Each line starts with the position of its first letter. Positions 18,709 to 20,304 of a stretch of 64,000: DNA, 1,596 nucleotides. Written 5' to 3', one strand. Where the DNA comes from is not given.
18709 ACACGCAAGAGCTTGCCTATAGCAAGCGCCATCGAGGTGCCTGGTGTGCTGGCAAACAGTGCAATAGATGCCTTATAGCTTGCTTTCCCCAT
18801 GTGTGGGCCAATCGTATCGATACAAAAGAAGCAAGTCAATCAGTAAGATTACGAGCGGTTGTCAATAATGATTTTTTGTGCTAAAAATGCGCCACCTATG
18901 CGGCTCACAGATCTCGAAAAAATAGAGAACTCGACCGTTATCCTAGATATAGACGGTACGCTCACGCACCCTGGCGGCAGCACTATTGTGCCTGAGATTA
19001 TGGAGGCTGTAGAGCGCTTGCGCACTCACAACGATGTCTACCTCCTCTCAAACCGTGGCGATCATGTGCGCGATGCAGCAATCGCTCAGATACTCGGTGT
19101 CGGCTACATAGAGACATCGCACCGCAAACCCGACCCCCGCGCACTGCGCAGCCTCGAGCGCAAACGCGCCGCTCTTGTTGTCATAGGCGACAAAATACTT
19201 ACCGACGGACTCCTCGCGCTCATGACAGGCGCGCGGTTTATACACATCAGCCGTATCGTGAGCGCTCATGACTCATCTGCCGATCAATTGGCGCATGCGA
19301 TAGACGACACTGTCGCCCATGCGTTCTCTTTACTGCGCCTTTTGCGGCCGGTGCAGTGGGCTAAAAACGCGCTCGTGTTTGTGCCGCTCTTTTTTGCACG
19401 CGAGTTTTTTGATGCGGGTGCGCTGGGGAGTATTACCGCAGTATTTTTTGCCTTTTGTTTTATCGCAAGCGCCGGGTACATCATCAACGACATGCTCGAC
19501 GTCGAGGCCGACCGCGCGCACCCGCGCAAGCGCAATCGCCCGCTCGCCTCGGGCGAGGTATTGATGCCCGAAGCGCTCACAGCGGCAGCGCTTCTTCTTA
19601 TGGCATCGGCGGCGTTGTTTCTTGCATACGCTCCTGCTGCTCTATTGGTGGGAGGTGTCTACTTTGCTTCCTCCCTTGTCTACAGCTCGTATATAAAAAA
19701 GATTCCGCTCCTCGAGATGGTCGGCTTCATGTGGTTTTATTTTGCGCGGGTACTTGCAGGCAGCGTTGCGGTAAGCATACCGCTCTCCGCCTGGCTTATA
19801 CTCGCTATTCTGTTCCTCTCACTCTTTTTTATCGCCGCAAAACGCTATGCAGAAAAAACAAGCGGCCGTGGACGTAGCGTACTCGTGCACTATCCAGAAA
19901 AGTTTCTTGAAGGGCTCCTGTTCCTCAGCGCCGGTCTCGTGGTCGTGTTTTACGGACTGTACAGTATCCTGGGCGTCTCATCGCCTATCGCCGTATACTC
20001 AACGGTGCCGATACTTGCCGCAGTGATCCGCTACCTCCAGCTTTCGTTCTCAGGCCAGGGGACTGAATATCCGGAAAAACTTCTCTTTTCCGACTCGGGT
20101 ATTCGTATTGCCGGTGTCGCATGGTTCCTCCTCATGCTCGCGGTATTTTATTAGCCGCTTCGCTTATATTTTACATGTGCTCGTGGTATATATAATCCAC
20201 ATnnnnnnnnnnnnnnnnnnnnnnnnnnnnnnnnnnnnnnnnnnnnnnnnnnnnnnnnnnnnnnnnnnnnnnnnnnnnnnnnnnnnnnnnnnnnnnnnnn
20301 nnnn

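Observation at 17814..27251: Prs + HAD-phosphatase::UbiA fusion + SDR + three GT-C-like proteins: candidate polyprenyl-phospho-pentose (DPA-like) donor pathway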

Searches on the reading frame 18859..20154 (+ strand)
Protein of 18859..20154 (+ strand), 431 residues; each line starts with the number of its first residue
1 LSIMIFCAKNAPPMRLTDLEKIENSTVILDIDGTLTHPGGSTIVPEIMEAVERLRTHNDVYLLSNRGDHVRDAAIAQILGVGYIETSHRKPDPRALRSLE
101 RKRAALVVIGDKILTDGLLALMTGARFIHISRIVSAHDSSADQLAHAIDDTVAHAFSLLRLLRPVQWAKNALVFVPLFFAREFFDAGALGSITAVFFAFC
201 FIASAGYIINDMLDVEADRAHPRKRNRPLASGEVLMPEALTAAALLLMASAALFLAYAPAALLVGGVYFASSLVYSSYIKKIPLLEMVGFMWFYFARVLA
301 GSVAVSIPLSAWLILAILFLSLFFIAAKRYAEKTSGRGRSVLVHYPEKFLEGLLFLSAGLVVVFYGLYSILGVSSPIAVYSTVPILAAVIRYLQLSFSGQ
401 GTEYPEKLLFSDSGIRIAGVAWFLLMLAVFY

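Call 3: search_protein_families(library=pfam, proteins=[window:18859-20154:+], max_evalue=0.01)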
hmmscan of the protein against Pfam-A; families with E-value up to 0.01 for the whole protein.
window:18859-20154:+ (431 aa): 5 families
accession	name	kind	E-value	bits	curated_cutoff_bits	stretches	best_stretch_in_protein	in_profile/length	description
PF01040.23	UbiA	-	1.1e-24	87.6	34.2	1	190-395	20-231/250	UbiA prenyltransferase family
PF09419.16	PGP_phosphatase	-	1.2e-06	28.6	20.4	1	20-132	37-165/168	Mitochondrial PGP phosphatase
PF00702.32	Hydrolase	-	1.5e-05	25.9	26.4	1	42-111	98-179/191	haloacid dehalogenase-like hydrolase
PF13344.12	Hydrolase_6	-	0.00022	21.7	27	1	27-82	1-55/101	Haloacid dehalogenase-like hydrolase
PF13242.12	Hydrolase_like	-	0.0016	18.7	22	1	94-134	12-52/75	HAD-hyrolase-like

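Call 4: search_protein_families(library=ncbifam, proteins=[window:18859-20154:+], max_evalue=0.01)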
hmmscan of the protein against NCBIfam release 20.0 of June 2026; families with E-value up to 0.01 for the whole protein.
window:18859-20154:+ (431 aa): 21 families
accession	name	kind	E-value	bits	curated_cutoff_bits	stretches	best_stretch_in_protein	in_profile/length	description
NF008978.0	PRK12324.1-4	equivalog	4.8e-56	190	207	1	150-429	27-319/322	decaprenyl-phosphate phosphoribosyltransferase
NF006088.0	PRK08238.1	equivalog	6.1e-53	180.1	351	1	133-334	170-371/482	UbiA family prenyltransferase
NF008977.0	PRK12324.1-2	equivalog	1.7e-47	162.2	234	1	156-430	3-287/297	decaprenyl-phosphate phosphoribosyltransferase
NF008976.0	PRK12324.1-1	equivalog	3.4e-40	138.3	474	1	155-424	18-297/306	decaprenyl-phosphate phosphoribosyltransferase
TIGR01668.1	YqeG_hyp_ppase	hypoth_equivalog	1.5e-16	60.4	89.1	1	21-154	22-159/170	YqeG family HAD IIIA-type phosphatase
NF009523.0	PRK12884.1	equivalog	1.2e-10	41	269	1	160-319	9-165/279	prenyltransferase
NF009521.0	PRK12882.1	equivalog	4.5e-10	39.2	296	1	157-291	7-138/280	geranylgeranylglycerol-phosphate geranylgeranyltransferase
TIGR01475.1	ubiA_other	subfamily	1.8e-09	37.4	180.8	1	175-327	18-172/282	UbiA-like polyprenyltransferase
TIGR01473.1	cyoE_ctaB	equivalog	1.2e-08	35.1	210.3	1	173-320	19-169/281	heme o synthase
TIGR01474.1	ubiA_proteo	equivalog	3.3e-08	33.4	275.45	1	156-321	5-174/282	4-hydroxybenzoate octaprenyltransferase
TIGR01662.1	HAD-SF-IIIA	subfamily_domain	3.8e-07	30.3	44.6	1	26-130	2-138/141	HAD-IIIA family hydrolase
NF003349.0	PRK04375.1-2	equivalog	5.4e-07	29.1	246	1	191-288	60-159/318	heme o synthase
NF009609.0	PRK13106.1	equivalog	1.5e-06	27.8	349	1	191-313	50-171/301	prenyltransferase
NF035940.1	prenyl_rel_EboC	equivalog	3.5e-06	26.6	250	1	191-327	40-172/292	UbiA-like protein EboC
NF009514.0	PRK12873.1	equivalog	4.3e-06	26.3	246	1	197-256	54-113/297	4-hydroxybenzoate polyprenyltransferase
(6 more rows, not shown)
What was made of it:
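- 19321..20154 (+): UbiA-family polyprenyl-phosphate 5-phosphoribosyltransferase domain (DPPRS/PPPRS-like). NF008978 DPPRS scores 190 bits (cut-off 207); every non-DPPRS prenyltransferase model scores 41 bits or less (call 4).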

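Call 6: find_homologous_proteins(query=window:18859-20154:+)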
Query window:18859-20154:+ (431 aa): 277 proteins with E <= 0.001 among 8000 candidates; the best 120 are listed.
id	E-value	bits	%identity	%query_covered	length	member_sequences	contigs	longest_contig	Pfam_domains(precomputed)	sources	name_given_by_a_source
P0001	3.6e-264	894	100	97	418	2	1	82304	PF09419.17,PF00702.33,PF01040.24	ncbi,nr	ncbi:MAG TPA: UbiA family prenyltransferase [Candidatus Paceibacterota bacterium]|nr:UbiA family pre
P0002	1.9e-195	668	74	97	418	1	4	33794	PF01040.24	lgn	-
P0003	5.4e-170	584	63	97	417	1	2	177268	PF01040.24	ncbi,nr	ncbi:MAG TPA: UbiA family prenyltransferase [Candidatus Paceibacterota bacterium]|nr:UbiA family pre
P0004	1.2e-164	566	65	97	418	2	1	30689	PF01040.24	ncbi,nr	ncbi:MAG TPA: UbiA family prenyltransferase [Candidatus Paceibacterota bacterium]|nr:UbiA family pre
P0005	3.5e-143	496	57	95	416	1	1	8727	PF01040.24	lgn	-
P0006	1.6e-128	447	53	94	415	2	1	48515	PF01040.24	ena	-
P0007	4.1e-125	436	49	97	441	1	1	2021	PF01040.24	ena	-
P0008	1.7e-124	434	51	95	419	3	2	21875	PF01040.24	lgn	-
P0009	1.1e-122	428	51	95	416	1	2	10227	PF01040.24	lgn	-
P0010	6.5e-122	426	49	95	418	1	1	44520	PF01040.24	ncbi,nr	ncbi:UbiA family prenyltransferase [Candidatus Nomurabacteria bacterium]|nr:UbiA family prenyltransf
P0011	2.7e-121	424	49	98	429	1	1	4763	PF01040.24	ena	-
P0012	8.4e-120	419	49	94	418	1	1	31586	PF01040.24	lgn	-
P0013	2.3e-119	417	51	95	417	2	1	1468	PF01040.24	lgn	-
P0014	3.5e-116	407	50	94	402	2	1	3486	PF01040.24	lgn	-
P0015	1.3e-115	405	48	99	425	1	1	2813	PF01040.24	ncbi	-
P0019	6.1e-76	274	37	95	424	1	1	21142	PF09419.17,PF01040.24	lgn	-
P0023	2.0e-66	243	37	95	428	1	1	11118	PF09419.17,PF01040.24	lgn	-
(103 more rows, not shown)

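Call 18: search_dna_similar(query=window:18859-20154:+, collection=phages, mode=protein, max_rows=15)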
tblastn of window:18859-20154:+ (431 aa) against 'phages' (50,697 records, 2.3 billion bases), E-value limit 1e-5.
Records with a match: 1; places in all: 1; records where one place covers at least 80% of the query: 0.
Best place of each record, by identity: <60% 1.
By first word of the organism name: Bacteriophage 1.
By host as written in the record: - 1.
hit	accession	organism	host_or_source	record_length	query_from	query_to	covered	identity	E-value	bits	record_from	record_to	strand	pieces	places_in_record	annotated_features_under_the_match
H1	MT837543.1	Bacteriophage sp.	human fecal samples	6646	157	431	64%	30.8%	4e-24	110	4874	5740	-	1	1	record has no annotation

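Call 19: search_dna_similar(query=window:18859-20154:+, collection=plasmids, mode=protein, max_rows=25)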
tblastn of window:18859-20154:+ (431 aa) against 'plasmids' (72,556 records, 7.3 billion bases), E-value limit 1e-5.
Records with a match: 100; places in all: 100; records where one place covers at least 80% of the query: 1.
Best place of each record, by identity: <60% 100.
By first word of the organism name: Rhizobium 36; Sinorhizobium 5; Salipiger 3; Burkholderia 3; Mesorhizobium 3; Cereibacter 3; Sphingomonadaceae 3; Vibrio 3; Azospirillum 2; Natronococcus 2; and 30 more.
By predicted mobility (MOB-suite, as given by PLSDB): non-mobilizable 69; conjugative 21; mobilizable 10.
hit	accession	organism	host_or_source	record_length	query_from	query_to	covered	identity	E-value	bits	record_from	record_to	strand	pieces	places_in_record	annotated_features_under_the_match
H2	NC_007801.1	Jannaschia sp. CCS1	-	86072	36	405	86%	30.4%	1e-21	105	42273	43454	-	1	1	UbiA family prenyltransferase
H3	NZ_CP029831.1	Azospirillum ramasamyi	single cell,Cow dung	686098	29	335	71%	33.1%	6e-9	66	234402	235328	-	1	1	UbiA family prenyltransferase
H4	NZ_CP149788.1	Haloterrigena sp. KLK7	cell culture,salt lake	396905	137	431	68%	34.0%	2e-22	107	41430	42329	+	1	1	decaprenyl-phosphate phosphoribosyltransferase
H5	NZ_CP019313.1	Tateyamaria omphalii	Single cell,seawater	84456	145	430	66%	33.7%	3e-17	92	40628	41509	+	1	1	UbiA family prenyltransferase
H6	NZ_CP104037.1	Rhizobium sp. SRDI969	Pisum sativum,Cell culture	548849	120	405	66%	33.4%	3e-14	83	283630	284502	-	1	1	UbiA family prenyltransferase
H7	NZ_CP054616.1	Azospirillum oryzae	cell culture,soil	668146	29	335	71%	30.6%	7e-8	62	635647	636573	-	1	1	UbiA family prenyltransferase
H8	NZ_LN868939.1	Nocardia farcinica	not known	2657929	155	422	62%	34.9%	3e-20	101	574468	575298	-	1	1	none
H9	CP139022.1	Flammeovirgaceae bacterium SG7u.111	Seagrass,tissue sample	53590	158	422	61%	35.3%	3e-26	119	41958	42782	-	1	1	decaprenyl-phosphate phosphoribosyltransferase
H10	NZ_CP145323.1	Rhodococcus ruber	-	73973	155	423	62%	34.3%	7e-21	103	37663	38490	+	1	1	decaprenyl-phosphate phosphoribosyltransferase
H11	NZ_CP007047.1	Rhizobium leguminosarum bv. trifolii WSM1689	root nodule of Trifolium uniflorum ...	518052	120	405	66%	32.1%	6e-16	88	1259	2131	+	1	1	UbiA family prenyltransferase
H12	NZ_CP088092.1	Rhizobium laguerreae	cell culture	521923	120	405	66%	31.8%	1e-15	87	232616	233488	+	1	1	UbiA family prenyltransferase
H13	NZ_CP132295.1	Natronococcus sp. AD-5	cell culture,sediment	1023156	158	431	64%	33.1%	7e-24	112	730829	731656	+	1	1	record has no annotation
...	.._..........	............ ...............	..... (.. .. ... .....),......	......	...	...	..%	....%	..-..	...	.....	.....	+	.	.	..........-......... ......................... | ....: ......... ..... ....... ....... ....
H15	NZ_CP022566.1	Rhizobium leguminosarum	Root nodule,Pisum sativum root-nodule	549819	130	405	64%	32.5%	8e-15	84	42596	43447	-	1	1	UbiA family prenyltransferase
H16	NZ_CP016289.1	Rhizobium leguminosarum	Vavilovia formosa,cell culture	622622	130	405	64%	32.5%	9e-15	84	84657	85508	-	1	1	UbiA family prenyltransferase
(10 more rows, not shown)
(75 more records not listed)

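Call 20: search_solved_structures(query=window:18859-20154:+, max_evalue=0.01, show_alignments=2)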
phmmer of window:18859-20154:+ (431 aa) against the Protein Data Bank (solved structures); distinct sequences matched with E-value up to 0.01: 4.
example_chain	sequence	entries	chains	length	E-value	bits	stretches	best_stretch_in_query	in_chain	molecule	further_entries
8j8j_D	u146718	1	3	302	9.8e-35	123.6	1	158-425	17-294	Decaprenyl-phosphate phosphoribosyltransferase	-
8j8k_A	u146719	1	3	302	9.4e-25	90.8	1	158-425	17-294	Decaprenyl-phosphate phosphoribosyltransferase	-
6m31_A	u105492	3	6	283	1.7e-07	33.9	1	183-365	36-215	Digeranylgeranylglyceryl phosphate synthase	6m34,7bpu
4od4_A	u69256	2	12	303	0.00044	22.7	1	198-286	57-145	4-hydroxybenzoate octaprenyltransferase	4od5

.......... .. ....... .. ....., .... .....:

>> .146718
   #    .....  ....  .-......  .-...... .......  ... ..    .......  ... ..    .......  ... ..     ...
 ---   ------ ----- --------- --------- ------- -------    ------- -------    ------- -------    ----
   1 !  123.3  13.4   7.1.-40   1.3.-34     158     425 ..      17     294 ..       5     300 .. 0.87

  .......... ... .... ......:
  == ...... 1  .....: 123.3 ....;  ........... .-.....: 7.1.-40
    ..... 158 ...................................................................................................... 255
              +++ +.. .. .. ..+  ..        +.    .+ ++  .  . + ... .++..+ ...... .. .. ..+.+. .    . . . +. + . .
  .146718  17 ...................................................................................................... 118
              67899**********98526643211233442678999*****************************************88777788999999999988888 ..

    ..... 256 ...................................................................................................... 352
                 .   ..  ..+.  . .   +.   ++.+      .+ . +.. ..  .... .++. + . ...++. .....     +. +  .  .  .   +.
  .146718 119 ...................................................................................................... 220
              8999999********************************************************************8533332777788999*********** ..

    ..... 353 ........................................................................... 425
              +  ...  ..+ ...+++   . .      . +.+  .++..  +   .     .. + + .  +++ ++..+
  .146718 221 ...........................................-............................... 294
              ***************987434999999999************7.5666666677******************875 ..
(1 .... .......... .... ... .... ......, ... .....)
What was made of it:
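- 19321..20154 (+): It aligns over its full length with Rv3806c (8J8J), E = 1e-34 (call 20).
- UbiA domain is DPPRS-type (calls 4, 20). PDB Rv3806c scores 124 bits against 34 for DGGGP synthase and 23 for UbiA (call 20).
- Tried and rejected: Rejected: the UbiA domain as a quinone, haem, chlorophyll or ether-lipid prenyltransferase (calls 4, 20).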

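Call 23: find_related_loci(query=A1, collection=genome_contigs, flank=10000)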
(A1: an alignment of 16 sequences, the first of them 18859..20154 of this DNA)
Query A1 (431 aa) in genome_contigs; peptide patterns used: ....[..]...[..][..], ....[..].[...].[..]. (x = any residue, [..] = any of these).
447 stretches matched a pattern; 317 encode a relative of the query (tblastn E <= 1e-3); the best 80 are kept; 80 distinct loci.
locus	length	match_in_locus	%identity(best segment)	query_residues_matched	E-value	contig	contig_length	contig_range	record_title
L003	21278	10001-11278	63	5-431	1e-175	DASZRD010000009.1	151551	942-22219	MAG TPA_asm: Candidatus Paceibacterota bacterium isolate SMAG_U6015 k141_1099950, whole genome shotgun sequence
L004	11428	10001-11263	63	10-431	9e-174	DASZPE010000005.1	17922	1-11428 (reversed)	MAG TPA_asm: Candidatus Paceibacterota bacterium isolate SMAG_U5963 k141_660780, whole genome shotgun sequence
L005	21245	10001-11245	51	15-431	2e-118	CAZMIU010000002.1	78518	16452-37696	MAG TPA_asm: uncultured Candidatus Saccharibacteria bacterium isolate SRP292972_co1_74 genome assembly, contig: NODE_259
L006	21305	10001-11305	52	10-431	4e-130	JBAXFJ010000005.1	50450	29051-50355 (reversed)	MAG: bacterium isolate ELA268 MAG268_5, whole genome shotgun sequence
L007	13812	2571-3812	42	14-431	1e-94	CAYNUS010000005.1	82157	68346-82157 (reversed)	MAG TPA_asm: uncultured Gammaproteobacteria bacterium isolate SRP239054_co1_192 genome assembly, contig: NODE_170_length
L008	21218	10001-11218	49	23-431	2e-130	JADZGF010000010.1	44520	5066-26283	MAG: Candidatus Nomurabacteria bacterium isolate SJ94 c_000001099924, whole genome shotgun sequence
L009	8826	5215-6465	38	15-431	9e-84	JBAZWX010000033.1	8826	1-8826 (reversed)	MAG: Candidatus Paceibacterota bacterium isolate SO_2017_GW1_42 NODE_29704_length_8826_cov_0.894011_OW334_2017, whole ge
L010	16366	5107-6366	40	18-431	1e-83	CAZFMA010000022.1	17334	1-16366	MAG TPA_asm: uncultured Candidatus Saccharibacteria bacterium isolate binchicken_co203_568 genome assembly, contig: k141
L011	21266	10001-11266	38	28-431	9e-83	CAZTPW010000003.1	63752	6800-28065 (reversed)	MAG TPA_asm: uncultured Candidatus Saccharibacteria bacterium isolate SRP257259_co1_34 genome assembly, contig: NODE_418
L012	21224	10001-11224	40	20-431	3e-80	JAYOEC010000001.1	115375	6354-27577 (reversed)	MAG: Candidatus Paceibacterota bacterium isolate 139553_S155_concoct_bins.tsv.021 NODE_175_length_115375_cov_7.236871, w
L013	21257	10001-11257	38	18-431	2e-79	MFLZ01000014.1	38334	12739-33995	MAG: Candidatus Kaiserbacteria bacterium RIFCSPLOWO2_01_FULL_54_13 rifcsplowo2_01_scaffold_1826, whole genome shotgun se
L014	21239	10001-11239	37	20-431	1e-77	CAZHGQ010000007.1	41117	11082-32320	MAG TPA_asm: uncultured Candidatus Saccharibacteria bacterium isolate SRP257259_co1_375 genome assembly, contig: NODE_91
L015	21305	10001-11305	39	7-431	1e-80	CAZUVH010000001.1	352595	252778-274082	MAG TPA_asm: uncultured Candidatus Saccharibacteria bacterium isolate SRP287051_co2_176 genome assembly, contig: NODE_19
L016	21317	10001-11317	37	4-431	3e-76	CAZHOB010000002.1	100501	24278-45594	MAG TPA_asm: uncultured Candidatus Saccharibacteria bacterium isolate SRP193066_co2_91 genome assembly, contig: NODE_44_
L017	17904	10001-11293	37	1-431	3e-76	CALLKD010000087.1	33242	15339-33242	MAG TPA_asm: uncultured bacterium isolate SRR6231193_bin.57_CONCOCT_v1.1_MAG genome assembly, contig: ERZ650245.233, who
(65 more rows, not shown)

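Call 31: get_annotated_region(hit=H6, flank=8000)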
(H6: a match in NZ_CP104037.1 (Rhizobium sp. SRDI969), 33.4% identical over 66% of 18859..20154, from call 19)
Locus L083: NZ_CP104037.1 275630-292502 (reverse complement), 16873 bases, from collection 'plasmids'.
description: Rhizobium sp. SRDI969 plasmid pSRDI969_2, complete sequence
organism: Rhizobium sp. SRDI969 (NCBI taxid 3138252)
taxonomy: Bacteria; Pseudomonadota; Alphaproteobacteria; Hyphomicrobiales; Rhizobiaceae; Rhizobium; Rhizobium sp. SRDI969
host: -; source: Pisum sativum,Cell culture; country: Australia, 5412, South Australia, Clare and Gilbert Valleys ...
typing (MOB-suite, as given by PLSDB): non-mobilizable; replicon rep_cluster_512
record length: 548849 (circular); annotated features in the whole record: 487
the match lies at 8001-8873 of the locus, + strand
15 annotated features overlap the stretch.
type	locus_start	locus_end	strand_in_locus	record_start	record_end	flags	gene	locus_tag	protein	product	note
CDS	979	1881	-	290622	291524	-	-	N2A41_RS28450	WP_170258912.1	LysR family transcriptional regulator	-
CDS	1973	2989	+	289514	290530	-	-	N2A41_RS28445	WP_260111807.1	NADP-dependent oxidoreductase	-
CDS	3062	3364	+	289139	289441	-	-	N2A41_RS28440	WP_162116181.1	putative quinol monooxygenase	-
CDS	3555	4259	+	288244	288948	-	-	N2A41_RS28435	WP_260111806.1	carbonic anhydrase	-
CDS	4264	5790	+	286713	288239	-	-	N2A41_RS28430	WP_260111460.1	SulP family inorganic anion transporter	GO:0008272 - sulfate transport [Evidence IEA]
CDS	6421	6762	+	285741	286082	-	-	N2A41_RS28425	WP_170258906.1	hypothetical protein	-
CDS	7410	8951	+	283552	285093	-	-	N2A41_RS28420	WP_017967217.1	UbiA family prenyltransferase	-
CDS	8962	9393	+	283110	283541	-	-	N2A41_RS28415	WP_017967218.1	GtrA family protein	-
CDS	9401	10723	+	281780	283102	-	-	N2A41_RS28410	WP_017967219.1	FAD-binding oxidoreductase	-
CDS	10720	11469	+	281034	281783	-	-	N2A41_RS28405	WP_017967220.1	SDR family oxidoreductase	-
CDS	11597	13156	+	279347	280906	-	-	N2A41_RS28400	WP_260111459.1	hypothetical protein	-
CDS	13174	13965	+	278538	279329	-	-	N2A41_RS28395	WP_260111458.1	hypothetical protein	-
CDS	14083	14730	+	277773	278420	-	-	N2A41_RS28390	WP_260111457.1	hypothetical protein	-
CDS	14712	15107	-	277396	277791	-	-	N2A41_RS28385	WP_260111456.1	hypothetical protein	-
CDS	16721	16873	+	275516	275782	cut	-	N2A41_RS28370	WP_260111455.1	DUF2277 domain-containing protein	-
